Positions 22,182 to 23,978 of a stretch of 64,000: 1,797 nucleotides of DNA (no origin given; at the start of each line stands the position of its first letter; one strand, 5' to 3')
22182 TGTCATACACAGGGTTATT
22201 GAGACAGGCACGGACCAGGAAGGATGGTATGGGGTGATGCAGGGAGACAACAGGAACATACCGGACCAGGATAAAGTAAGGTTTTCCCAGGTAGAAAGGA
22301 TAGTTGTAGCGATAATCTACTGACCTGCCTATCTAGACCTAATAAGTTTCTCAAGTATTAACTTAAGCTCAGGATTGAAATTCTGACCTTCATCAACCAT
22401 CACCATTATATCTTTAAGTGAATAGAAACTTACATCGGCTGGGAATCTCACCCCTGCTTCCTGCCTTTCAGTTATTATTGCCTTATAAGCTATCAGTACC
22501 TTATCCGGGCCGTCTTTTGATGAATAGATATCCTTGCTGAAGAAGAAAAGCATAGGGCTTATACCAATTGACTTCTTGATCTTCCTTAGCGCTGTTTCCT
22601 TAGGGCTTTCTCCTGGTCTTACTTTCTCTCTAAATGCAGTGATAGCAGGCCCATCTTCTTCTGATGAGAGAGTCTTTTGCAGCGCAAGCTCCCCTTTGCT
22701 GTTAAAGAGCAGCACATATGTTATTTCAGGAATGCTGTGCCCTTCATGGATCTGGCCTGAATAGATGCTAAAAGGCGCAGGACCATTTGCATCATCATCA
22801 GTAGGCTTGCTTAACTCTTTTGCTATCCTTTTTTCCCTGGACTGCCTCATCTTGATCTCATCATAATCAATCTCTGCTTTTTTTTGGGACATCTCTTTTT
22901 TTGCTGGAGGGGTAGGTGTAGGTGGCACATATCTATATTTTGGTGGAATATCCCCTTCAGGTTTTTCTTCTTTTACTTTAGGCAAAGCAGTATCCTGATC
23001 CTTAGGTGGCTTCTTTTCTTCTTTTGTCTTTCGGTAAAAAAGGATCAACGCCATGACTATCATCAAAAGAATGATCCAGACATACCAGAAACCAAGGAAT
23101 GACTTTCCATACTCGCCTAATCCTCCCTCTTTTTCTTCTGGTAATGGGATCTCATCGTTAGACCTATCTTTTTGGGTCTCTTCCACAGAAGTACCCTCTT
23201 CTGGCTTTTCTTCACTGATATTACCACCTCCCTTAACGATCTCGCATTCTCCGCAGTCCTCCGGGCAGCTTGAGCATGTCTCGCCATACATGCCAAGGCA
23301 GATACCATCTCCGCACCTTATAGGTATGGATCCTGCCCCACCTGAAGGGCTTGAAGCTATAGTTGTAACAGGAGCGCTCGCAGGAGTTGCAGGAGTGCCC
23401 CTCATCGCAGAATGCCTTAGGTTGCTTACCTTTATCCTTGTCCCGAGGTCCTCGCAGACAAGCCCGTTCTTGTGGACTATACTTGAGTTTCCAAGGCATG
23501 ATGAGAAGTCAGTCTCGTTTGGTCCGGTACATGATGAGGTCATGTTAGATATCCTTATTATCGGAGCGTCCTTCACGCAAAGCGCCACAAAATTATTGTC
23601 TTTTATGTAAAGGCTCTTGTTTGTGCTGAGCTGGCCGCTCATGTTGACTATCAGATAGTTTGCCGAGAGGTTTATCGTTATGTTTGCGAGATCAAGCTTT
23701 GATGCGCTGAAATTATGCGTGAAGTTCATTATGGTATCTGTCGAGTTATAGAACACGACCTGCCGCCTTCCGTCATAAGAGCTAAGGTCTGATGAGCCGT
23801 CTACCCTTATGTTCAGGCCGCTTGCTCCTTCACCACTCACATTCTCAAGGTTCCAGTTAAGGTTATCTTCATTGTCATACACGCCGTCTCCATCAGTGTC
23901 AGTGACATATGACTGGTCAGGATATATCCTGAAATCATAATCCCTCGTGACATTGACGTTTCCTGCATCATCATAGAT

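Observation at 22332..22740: Cytoplasmic tail of the giant protein ends in a Nudix-fold domain with a degenerate catalytic box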

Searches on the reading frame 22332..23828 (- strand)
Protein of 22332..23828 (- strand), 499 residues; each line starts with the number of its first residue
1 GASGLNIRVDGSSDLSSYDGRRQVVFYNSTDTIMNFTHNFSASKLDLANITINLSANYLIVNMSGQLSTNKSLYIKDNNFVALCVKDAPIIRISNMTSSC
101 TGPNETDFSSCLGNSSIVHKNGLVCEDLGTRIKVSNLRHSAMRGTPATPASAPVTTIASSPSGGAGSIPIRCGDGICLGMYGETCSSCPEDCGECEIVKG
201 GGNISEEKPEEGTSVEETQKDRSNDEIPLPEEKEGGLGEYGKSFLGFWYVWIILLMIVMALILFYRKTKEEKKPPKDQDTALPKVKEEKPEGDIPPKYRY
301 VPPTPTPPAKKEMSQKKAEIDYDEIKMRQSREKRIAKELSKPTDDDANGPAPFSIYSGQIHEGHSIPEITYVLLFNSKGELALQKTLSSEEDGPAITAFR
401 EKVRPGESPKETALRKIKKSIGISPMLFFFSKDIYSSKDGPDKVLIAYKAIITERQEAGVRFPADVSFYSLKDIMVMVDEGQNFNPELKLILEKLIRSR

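Call 30: find_homologous_proteins(query=window:22332-23828:-, max_evalue=0.001)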
Query window:22332-23828:- (499 aa): 2 proteins with E <= 0.001 among 8000 candidates.
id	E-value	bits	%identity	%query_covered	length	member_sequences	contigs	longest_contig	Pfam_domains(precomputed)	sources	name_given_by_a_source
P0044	7.5e-43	165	58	31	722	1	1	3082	-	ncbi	ncbi:MAG: hypothetical protein V1900_01175, partial [Candidatus Aenigmatarchaeota archaeon]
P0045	7.5e-35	139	48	29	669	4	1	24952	-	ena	-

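Call 35: find_encoding_contigs(protein=P0045, flank=6000, max_places=4)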
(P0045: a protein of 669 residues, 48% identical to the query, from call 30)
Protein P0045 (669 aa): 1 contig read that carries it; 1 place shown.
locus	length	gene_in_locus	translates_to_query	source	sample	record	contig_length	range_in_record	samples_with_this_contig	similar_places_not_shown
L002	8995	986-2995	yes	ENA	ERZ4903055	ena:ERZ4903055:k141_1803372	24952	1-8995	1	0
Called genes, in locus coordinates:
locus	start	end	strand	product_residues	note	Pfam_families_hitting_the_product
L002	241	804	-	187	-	-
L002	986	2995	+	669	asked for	-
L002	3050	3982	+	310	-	PF13481:AAA_25 (weak), PF06745:ATPase, PF23442:DUF7125, PF07088:GvpD_P-loop (weak)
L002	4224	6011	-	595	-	PF01835:MG2 (faint)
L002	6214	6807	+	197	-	PF14512:TM1586_NiRdase (faint), PF00881:Nitroreductase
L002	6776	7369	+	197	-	PF06745:ATPase (weak), PF24336:DUF7504 (weak)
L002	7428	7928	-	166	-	PF01551:Peptidase_M23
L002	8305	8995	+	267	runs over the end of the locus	PF01026:TatD_DNase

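Call 36: find_encoding_contigs(protein=P0044, flank=6000, max_places=4)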
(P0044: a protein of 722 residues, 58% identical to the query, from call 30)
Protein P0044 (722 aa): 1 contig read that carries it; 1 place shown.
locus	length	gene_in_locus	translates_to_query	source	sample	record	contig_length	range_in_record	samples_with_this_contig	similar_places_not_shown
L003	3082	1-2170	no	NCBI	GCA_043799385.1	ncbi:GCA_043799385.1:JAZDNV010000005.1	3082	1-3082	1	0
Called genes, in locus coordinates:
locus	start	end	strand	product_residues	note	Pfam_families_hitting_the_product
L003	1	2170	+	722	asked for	?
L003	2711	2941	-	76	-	PF14438:SM-ATX (weak), PF01423:LSM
